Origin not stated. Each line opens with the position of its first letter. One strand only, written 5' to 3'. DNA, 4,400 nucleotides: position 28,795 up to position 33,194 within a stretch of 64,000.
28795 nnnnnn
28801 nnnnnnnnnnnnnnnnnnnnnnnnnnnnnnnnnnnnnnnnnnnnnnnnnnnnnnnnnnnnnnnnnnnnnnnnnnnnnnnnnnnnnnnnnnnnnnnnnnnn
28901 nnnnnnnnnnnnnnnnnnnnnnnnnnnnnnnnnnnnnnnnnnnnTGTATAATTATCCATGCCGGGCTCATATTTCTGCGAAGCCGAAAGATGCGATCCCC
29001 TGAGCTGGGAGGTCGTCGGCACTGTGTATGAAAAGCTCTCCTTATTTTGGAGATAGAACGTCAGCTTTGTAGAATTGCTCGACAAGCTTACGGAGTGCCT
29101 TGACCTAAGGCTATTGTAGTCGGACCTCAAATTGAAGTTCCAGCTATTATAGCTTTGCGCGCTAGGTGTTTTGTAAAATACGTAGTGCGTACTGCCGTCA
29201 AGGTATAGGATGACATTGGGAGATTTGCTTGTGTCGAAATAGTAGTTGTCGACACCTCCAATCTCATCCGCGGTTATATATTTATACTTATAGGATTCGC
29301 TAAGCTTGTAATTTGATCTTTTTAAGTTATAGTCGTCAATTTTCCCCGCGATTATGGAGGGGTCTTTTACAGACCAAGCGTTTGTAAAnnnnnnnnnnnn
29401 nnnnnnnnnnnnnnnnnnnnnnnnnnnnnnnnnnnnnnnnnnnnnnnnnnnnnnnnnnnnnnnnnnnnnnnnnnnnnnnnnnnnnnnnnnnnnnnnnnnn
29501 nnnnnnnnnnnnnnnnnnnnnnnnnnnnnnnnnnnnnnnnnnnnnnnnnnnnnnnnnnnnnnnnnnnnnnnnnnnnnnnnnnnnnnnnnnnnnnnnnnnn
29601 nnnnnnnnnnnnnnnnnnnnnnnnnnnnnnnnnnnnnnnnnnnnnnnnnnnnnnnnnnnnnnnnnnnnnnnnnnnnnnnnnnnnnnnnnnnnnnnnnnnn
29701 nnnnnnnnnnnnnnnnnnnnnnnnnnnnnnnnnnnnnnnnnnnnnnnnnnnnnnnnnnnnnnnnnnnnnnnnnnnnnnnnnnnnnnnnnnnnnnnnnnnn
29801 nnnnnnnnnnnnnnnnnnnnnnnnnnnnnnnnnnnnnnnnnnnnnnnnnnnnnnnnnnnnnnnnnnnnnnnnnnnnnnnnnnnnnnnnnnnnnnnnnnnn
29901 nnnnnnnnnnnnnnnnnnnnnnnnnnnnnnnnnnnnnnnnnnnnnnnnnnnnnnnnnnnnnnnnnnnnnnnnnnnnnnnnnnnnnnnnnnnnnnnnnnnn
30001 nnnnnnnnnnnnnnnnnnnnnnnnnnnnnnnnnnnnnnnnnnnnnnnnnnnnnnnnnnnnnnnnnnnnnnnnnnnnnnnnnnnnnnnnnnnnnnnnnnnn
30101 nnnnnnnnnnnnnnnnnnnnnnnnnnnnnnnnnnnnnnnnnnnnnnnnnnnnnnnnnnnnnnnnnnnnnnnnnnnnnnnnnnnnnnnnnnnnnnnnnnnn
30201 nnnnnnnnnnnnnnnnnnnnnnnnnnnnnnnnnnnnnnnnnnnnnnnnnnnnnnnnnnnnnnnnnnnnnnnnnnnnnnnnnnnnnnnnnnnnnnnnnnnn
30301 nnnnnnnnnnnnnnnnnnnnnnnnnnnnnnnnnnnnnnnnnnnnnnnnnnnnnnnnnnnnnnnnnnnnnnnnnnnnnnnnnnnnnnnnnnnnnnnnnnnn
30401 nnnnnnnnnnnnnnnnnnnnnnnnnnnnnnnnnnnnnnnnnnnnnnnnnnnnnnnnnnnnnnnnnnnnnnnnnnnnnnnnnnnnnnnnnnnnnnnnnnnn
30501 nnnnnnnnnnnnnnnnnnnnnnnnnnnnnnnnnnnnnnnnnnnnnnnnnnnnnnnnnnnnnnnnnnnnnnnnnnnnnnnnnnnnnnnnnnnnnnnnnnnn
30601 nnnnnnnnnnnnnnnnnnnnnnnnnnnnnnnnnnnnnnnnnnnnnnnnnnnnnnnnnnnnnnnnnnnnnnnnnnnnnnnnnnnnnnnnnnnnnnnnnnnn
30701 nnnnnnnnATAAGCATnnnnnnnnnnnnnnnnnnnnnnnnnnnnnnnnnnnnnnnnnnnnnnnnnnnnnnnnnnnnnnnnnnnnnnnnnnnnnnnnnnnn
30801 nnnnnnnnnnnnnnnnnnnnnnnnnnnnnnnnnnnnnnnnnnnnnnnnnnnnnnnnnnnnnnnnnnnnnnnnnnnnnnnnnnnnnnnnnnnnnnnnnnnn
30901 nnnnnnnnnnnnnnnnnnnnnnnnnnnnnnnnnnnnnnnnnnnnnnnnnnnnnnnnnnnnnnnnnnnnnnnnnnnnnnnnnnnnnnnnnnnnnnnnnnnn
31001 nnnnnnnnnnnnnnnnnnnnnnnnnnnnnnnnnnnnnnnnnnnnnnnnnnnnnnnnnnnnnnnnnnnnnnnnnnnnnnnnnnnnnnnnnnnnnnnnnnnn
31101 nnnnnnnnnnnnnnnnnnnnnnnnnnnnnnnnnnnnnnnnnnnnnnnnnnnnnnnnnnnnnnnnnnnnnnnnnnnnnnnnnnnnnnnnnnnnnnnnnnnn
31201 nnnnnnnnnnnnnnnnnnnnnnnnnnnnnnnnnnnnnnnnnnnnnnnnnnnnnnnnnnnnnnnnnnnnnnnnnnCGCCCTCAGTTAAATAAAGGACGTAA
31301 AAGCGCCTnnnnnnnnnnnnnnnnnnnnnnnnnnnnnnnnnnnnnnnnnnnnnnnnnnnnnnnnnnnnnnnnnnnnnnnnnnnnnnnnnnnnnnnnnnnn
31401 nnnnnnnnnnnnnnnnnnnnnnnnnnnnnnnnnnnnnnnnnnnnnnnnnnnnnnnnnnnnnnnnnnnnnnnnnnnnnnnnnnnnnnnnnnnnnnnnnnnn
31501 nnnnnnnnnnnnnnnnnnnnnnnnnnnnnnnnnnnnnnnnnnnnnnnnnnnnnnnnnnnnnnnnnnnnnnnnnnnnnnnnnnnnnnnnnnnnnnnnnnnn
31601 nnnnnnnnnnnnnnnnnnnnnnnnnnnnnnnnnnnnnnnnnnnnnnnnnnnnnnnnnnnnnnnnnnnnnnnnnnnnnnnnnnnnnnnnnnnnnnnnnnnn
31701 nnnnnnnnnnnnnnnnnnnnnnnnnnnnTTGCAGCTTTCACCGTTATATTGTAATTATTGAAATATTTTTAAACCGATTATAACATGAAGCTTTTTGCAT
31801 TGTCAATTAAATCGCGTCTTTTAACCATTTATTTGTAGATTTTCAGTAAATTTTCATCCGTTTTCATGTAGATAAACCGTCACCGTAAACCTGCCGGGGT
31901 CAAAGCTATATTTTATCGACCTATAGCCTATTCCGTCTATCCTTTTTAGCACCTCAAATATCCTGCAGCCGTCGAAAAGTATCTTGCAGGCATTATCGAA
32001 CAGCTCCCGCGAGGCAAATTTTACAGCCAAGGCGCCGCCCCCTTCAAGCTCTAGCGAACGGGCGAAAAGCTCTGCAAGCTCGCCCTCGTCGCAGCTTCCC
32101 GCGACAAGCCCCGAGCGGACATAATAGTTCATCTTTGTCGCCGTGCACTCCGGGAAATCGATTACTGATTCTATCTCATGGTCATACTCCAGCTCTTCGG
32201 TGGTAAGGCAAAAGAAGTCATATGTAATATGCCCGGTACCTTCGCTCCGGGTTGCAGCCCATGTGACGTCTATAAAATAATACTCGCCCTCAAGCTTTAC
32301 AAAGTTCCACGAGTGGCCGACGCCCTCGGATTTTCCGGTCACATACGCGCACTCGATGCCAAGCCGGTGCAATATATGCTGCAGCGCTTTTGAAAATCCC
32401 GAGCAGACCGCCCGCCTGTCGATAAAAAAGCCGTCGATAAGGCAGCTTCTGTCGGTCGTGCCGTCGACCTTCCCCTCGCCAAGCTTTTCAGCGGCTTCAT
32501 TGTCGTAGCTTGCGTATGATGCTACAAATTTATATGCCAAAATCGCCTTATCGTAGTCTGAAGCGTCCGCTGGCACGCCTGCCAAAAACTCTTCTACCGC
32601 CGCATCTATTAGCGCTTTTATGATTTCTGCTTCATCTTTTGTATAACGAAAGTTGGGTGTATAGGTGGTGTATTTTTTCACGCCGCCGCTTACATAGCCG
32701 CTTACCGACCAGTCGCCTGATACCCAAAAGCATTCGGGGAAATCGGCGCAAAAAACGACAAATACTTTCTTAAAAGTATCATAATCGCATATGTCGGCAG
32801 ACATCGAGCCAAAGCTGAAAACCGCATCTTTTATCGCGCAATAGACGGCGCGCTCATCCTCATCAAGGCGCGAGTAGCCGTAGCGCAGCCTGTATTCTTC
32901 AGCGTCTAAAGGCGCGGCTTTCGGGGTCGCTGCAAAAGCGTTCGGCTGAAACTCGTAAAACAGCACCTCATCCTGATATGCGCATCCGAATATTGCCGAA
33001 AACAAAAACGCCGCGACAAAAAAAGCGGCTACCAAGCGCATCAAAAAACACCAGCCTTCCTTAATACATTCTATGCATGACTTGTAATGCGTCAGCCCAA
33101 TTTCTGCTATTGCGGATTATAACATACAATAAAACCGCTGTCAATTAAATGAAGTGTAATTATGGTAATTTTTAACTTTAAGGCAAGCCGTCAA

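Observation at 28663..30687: Pilin with a complete MIDAS vWA module that appears split by a large insertion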

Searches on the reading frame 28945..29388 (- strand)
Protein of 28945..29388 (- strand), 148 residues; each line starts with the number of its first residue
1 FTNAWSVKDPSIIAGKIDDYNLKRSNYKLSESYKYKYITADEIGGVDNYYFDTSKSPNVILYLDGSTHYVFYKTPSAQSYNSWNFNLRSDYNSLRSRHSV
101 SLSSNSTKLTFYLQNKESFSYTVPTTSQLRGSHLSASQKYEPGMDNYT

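Call 47: predict_structure(alignment_id=A4)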
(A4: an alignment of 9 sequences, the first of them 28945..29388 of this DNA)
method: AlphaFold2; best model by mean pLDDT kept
length: 148 residues; sequences in the alignment: 9
mean_pLDDT: 48.6   pTM: 0.46
mean pLDDT of the five models: 48.6, 43.1, 42.8, 41.2, 40.4
residues with pLDDT >= 90: 0; 70-90: 9; 50-70: 59; < 50: 80
segments of 3 or more residues with pLDDT < 50: 1-57, 129-132, 134-148
pLDDT, mean of each block of 10 residues (from residue 1): 31 40 37 31 35 47 60 57 61 58 71 65 54 45 34
secondary structure, 60 per line:
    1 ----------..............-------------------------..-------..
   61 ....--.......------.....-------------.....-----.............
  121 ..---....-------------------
elements in order: H11-24 E59-64 E67-73 E80-84 E98-102 E108-113 E117-122 H126-129

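Call 48: search_protein_representatives(alignment_id=A4)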
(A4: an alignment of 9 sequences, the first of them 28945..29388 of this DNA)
Query: 9 sequences, 142 profile positions. Proteins with E-value up to 0.001 (for the whole library): 4; up to 1e-10: 3; up to 1e-30: 1. The best 4 are listed.
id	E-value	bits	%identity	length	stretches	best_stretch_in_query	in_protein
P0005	2.2e-49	183.8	-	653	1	1-142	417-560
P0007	2.4e-30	122.1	-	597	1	1-135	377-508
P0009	3.6e-28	115.0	-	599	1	2-123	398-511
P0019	3.1e-06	43.9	-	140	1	105-142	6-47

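Call 53: fold_search(model_id=the predicted structure, library=pdb)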
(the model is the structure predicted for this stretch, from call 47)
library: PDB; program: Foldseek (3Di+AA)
matches with E <= 10: 706; with E <= 0.001: 0
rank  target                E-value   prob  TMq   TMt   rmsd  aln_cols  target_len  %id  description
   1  9g33_UD               1.7e-01  0.28  0.18  0.05  12.2        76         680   18  Stalled 90S - Utp23-Krr1-deltaC3 (released 2025-06-18)
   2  9l0d_C                1.8e-01  0.33  0.24  0.08  10.0       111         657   11  Cryo-EM structure of the human MON1A/CCZ1/C18orf8 complex (released 2025-03-19)
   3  6e6k                  3.5e-01  0.69  0.27  0.30   6.7        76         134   10  Crystal structure of human cellular retinol-binding protein 4 in complex with abnormal-cannabidiol (abn-CBD) (released 2019-02-13)
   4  6i1q_A                3.7e-01  0.28  0.20  0.09   9.0        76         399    9  Iodide structure of Trichoderma reesei Carbohydrate-Active Enzymes Family AA12 (released 2019-11-13)
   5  9k9n_A                3.7e-01  0.23  0.18  0.05  13.9        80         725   19  Cryo-EM structure of MjHKU4r-CoV-1 receptor-binding domain complexed with human CD26 (released 2025-09-03)
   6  9qwz_B                3.9e-01  0.33  0.20  0.03  10.6        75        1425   11  Cryo-EM structure of the human UBR4/KCMF1/CALM1 complex (BP focused refinement) (released 2025-09-03)
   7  9d5n_CH               4.1e-01  0.35  0.21  0.06  13.1        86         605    8  48-nm doublet microtubule from Trichomonas vaginalis strain G3 (released 2025-05-14)
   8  6i1t_A                4.1e-01  0.18  0.21  0.09  14.9       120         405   12  Calcium structure of Trichoderma reesei Carbohydrate-Active Enzymes Family AA12 (released 2019-11-13)
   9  4wac                  4.9e-01  0.18  0.21  0.08  15.9       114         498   10  Crystal Structure of TarM (released 2015-02-25)
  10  4c8h_A                5.4e-01  0.23  0.25  0.11   8.3        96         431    6  Crystal structure of the C-terminal region of yeast Ctf4, selenomethionine protein. (released 2014-04-30)
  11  6cx3                  5.4e-01  0.16  0.17  0.11  12.8        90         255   13  S179T Mutant of Yeast PCNA (released 2018-04-11)
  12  9lvk_L                5.8e-01  0.21  0.22  0.05  16.9       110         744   10  Cryo-EM structure of CASTOR1 bound human GATOR2 complex (released 2025-08-13)
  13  6h7t_A                6.1e-01  0.21  0.20  0.09   9.0        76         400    9  Native structure of Trichoderma reesei Carbohydrate-Active Enzymes Family AA12 (released 2019-08-14)
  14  6mf5_B                6.5e-01  0.14  0.18  0.12  15.5       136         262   12  Crystal structure of budding yeast Cdc5 polo-box domain in complex with Spc72 phosphopeptide. (released 2020-02-19)
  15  5u62_B                7.2e-01  0.10  0.19  0.10  15.5       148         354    9  Crystal structure of EED in complex with H3K27Me3 peptide and 6-(benzo[d][1,3]dioxol-4-ylmethyl)-5,6,7,8-tetrahydroimi (released 2017-01-11)
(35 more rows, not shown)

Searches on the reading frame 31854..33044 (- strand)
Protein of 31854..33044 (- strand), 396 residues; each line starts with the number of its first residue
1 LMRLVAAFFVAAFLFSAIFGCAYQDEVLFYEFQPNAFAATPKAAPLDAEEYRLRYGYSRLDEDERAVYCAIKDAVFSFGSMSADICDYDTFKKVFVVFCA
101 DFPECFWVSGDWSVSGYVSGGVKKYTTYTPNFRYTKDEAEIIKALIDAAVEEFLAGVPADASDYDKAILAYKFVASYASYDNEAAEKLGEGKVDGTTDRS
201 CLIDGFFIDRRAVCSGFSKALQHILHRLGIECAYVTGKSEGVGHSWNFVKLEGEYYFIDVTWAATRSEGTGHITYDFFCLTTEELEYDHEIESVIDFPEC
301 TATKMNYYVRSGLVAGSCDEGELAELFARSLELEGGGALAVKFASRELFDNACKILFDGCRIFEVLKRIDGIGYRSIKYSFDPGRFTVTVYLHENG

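Call 3: search_protein_families(library=pfam, proteins=[window:31854-33044:-], max_evalue=0.1)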
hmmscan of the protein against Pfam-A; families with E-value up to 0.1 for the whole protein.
window:31854-33044:- (396 aa): 2 families
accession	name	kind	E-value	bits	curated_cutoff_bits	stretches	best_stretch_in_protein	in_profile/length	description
PF01841.26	Transglut_core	-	7.4e-06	26.7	23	1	161-258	12-106/108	Transglutaminase-like superfamily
PF04473.18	DUF553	-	8e-05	22.6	20.5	1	164-260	16-113/140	Transglutaminase-like domain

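Call 4: search_protein_families(library=ncbifam, proteins=[window:31854-33044:-], max_evalue=0.1)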
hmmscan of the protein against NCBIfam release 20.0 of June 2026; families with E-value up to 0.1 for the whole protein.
window:31854-33044:- (396 aa): 1 family
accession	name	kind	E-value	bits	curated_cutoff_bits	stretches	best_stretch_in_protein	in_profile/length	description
NF045980.1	MAG6410_fam_LP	equivalog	9.8e-20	70.5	450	1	162-289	165-289/622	MAG6410 family transglutaminase-related lipoprotein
